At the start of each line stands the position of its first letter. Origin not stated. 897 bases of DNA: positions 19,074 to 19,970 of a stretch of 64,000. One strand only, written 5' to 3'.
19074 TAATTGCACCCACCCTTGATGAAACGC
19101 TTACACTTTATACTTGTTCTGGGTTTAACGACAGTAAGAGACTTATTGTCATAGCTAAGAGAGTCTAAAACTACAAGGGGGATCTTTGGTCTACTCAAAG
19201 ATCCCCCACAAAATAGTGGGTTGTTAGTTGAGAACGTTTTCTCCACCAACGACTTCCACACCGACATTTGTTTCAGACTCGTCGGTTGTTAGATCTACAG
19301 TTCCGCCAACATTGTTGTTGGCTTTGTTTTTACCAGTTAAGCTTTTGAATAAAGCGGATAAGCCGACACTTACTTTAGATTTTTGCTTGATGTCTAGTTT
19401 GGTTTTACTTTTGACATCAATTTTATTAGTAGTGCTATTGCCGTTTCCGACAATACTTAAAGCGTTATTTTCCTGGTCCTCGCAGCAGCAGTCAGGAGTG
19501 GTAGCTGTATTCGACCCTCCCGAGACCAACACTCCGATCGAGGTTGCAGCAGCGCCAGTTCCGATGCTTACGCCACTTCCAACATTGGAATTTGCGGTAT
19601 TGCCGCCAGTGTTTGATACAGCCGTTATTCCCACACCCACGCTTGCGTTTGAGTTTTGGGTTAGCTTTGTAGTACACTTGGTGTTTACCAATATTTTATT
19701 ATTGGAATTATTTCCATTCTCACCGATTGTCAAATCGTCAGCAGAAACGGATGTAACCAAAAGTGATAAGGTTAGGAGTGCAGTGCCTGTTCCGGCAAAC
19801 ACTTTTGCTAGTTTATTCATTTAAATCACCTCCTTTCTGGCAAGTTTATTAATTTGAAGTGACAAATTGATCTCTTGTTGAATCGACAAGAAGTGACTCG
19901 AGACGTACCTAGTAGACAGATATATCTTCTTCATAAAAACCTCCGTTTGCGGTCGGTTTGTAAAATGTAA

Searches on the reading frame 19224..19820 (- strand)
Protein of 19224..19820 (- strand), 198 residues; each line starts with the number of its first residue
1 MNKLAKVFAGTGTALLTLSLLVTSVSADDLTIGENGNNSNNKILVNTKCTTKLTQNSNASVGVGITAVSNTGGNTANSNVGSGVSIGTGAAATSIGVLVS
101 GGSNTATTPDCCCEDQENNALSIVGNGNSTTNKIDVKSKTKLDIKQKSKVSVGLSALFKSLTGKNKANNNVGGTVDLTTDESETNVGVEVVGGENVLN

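Call 10: find_encoding_contigs(protein=window:19224-19820:-, flank=3000, max_places=10)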
Protein window:19224-19820:- (198 aa): no gene with exactly this product is on record in the collection.

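Call 49: search_protein_families(library=pfam, proteins=[window:19224-19820:-], max_evalue=0.01)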
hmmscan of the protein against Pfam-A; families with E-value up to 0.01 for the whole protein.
window:19224-19820:- (198 aa): 0 families

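Call 50: search_protein_families(library=ncbifam, proteins=[window:19224-19820:-], max_evalue=0.01)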
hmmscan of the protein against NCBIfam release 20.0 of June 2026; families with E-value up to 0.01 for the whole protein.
window:19224-19820:- (198 aa): 0 families
